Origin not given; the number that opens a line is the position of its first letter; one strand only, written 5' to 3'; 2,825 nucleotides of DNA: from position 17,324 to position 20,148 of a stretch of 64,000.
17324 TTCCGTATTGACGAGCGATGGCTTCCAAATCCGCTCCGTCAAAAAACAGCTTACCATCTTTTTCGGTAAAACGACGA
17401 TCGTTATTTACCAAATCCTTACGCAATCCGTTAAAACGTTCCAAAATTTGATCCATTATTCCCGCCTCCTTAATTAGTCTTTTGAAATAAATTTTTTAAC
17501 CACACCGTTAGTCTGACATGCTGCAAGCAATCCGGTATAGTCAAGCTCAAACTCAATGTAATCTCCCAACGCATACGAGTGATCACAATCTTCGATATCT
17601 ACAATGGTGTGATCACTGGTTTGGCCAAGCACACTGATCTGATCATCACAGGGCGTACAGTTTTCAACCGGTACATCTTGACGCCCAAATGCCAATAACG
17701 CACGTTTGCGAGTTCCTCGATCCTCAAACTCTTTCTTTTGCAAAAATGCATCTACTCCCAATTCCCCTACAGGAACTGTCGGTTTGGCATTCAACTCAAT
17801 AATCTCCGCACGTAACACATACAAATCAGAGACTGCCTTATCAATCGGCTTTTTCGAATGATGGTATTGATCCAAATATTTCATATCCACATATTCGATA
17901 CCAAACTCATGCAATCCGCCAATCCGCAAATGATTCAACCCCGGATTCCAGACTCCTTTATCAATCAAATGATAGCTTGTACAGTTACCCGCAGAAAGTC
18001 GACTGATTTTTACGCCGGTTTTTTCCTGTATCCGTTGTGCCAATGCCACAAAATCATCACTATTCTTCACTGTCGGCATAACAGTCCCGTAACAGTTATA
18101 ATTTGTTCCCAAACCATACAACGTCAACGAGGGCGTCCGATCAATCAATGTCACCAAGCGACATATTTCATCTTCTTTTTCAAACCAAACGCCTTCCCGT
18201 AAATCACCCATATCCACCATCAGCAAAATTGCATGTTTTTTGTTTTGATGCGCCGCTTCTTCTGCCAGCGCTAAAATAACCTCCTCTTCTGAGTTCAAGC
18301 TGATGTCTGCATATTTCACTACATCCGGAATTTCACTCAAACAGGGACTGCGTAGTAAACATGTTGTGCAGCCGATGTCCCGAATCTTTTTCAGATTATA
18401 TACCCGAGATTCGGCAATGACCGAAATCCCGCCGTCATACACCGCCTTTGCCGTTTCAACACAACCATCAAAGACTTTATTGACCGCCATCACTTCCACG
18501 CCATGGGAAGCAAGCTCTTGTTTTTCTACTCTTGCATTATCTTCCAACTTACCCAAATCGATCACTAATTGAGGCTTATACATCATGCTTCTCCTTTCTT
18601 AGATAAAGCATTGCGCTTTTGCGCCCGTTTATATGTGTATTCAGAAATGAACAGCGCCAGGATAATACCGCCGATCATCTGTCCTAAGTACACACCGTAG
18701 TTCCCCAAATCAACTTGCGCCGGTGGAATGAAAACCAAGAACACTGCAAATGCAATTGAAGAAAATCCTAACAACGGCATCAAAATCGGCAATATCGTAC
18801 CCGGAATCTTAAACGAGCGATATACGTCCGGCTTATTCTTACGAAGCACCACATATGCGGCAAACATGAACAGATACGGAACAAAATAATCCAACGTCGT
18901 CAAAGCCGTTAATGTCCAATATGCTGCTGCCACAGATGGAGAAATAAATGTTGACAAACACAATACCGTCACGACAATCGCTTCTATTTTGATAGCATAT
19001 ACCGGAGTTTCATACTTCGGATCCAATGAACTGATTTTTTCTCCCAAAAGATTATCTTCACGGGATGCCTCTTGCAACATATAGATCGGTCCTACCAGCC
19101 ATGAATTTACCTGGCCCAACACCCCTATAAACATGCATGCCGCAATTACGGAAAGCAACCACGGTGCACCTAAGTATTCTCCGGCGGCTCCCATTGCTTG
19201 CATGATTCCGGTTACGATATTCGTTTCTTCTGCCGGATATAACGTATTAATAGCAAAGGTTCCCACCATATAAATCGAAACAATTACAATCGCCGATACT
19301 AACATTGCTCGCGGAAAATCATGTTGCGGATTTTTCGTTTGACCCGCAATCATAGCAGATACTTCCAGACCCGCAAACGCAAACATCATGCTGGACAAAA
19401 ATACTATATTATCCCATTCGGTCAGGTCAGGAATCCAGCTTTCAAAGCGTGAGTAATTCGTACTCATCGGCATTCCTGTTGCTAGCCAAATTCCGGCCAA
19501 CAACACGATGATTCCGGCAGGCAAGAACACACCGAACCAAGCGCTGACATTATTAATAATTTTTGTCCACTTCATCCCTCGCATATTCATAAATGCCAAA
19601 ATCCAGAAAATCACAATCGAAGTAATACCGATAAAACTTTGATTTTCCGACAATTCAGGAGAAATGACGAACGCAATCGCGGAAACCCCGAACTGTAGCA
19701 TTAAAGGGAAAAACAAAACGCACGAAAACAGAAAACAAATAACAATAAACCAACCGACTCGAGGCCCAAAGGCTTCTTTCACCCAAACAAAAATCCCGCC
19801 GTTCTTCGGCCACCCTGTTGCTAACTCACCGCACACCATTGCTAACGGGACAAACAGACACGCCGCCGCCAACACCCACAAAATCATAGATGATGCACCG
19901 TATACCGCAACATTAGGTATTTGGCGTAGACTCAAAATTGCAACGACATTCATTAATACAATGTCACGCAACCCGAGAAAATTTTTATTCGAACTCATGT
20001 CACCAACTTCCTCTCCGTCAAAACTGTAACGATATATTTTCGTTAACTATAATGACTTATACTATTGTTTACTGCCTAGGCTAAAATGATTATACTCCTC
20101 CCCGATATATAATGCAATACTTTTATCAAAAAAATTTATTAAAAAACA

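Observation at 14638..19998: Racemase + fold-III decarboxylase + two amine antiporters: candidate D-ornithine/D-lysine decarboxylation-antiport module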

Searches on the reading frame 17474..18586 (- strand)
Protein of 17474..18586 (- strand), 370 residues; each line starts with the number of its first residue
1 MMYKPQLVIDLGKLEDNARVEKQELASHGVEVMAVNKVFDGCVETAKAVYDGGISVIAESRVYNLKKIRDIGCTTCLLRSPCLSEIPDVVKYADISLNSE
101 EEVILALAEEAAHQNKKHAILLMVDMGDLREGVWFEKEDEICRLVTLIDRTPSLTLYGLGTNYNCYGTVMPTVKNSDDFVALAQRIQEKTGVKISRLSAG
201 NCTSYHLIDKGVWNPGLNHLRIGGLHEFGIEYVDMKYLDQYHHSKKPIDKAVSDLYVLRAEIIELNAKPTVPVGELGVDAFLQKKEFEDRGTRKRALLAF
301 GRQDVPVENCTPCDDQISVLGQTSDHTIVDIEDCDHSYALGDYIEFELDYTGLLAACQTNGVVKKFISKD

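Call 4: search_protein_families(library=pfam, proteins=[window:17474-18586:-])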
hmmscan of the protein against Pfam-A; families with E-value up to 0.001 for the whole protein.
window:17474-18586:- (370 aa): 1 family
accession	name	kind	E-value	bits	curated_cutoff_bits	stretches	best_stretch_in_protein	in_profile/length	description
PF01168.26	Ala_racemase_N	-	1.6e-19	71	24.1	1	9-223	1-212/220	Alanine racemase, N-terminal domain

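Call 5: search_protein_families(library=ncbifam, proteins=[window:17474-18586:-])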
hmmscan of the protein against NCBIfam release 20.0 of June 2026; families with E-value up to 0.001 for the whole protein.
window:17474-18586:- (370 aa): 3 families
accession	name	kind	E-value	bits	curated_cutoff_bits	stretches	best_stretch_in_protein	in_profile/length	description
NF040742.1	racem_Orr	exception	9.8e-107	357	480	1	5-365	2-350/351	ornithine racemase Orr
TIGR00492.1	alr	equivalog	1.8e-06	27.1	168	1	7-145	5-147/369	alanine racemase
NF045642.2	HdxyAspAldBhcC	equivalog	0.00035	19.8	690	1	4-167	29-196/387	3-hydroxy-D-aspartate aldolase BhcC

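Call 7: search_solved_structures(query=window:17474-18586:-, show_alignments=1)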
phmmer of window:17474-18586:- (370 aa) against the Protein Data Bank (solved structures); distinct sequences matched with E-value up to 0.001: 0.

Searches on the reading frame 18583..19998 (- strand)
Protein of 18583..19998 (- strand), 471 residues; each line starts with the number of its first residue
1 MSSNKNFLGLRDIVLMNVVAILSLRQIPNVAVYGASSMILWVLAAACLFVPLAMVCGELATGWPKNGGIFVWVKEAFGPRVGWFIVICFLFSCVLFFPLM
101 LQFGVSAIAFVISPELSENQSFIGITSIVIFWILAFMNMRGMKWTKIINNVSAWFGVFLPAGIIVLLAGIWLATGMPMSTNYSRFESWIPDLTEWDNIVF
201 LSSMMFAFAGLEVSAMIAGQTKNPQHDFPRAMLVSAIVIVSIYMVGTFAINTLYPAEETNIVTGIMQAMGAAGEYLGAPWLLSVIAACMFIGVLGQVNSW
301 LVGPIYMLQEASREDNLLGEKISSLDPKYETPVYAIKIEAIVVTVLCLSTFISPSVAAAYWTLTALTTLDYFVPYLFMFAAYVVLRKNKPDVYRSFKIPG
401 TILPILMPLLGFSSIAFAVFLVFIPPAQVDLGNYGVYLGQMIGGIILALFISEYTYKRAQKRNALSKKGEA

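Call 4: search_protein_families(library=pfam, proteins=[window:18583-19998:-])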
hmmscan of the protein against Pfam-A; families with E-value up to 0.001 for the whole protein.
window:18583-19998:- (471 aa): 2 families
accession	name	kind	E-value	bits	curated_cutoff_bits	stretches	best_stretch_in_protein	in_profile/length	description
PF13520.12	AA_permease_2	-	3e-64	218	27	1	13-442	6-422/427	Amino acid permease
PF00324.27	AA_permease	-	2.2e-29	102.9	24.6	1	33-463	26-466/470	Amino acid permease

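Call 5: search_protein_families(library=ncbifam, proteins=[window:18583-19998:-])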
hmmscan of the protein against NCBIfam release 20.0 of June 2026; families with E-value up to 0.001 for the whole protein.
window:18583-19998:- (471 aa): 22 families
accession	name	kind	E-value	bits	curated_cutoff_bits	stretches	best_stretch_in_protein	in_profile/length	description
TIGR03813.2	Gln_GABA_anti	equivalog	7.3e-92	308.8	650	1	8-457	4-456/479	glutamine/gamma-aminobutyrate antiporter GadC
NF053662.1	Glu_GABA_anti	equivalog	5.1e-87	292.8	640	1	8-461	2-447/468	glutamate/gamma-aminobutyrate antiporter GadC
NF040513.1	antiport_TyrP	equivalog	4.6e-65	220.1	630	1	8-453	5-453/465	tyrosine-tyramine antiporter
TIGR00910.1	2A0307_GadC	equivalog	1.1e-54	185.9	673.5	1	15-446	20-454/511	glutamate/gamma-aminobutyrate antiporter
NF011775.0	PRK15238.1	equivalog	1.8e-28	99.6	400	1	3-466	4-497/500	glutamate/gamma-aminobutyrate family transporter YjeM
TIGR00909.1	2A0306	subfamily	7.7e-27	94.3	556.8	1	8-420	5-402/429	amino acid transporter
TIGR00905.1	2A0302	subfamily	2.2e-24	86.1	409.05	1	29-395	33-389/473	basic amino acid/polyamine antiporter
NF007938.0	PRK10655.1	equivalog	4.3e-20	72.3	409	1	27-396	30-384/438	putrescine-ornithine antiporter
NF007929.0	PRK10644.1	equivalog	5.2e-20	71.6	574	1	29-390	34-380/445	arginine/agmatine antiporter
NF053761.1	BrChAATpBcaP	equivalog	9.4e-19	67.8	690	1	30-424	51-428/460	branched-chain amino acid transporter BcaP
NF008245.0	PRK11021.1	equivalog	2.7e-17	62.9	284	1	28-414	30-393/419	L-methionine/branched-chain amino acid transporter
TIGR04299.1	antiport_PotE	equivalog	7.8e-15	55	560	1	28-390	29-376/430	putrescine-ornithine antiporter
TIGR00911.1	2A0308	subfamily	1.6e-14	53.3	701.8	1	37-431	83-458/505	L-type amino acid transporter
TIGR04298.1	his_histam_anti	equivalog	8.9e-14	51.5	750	1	29-388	26-375/429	histidine-histamine antiporter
TIGR00908.1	2A0305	equivalog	7.6e-13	48.1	381.75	1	32-407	36-393/442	ethanolamine permease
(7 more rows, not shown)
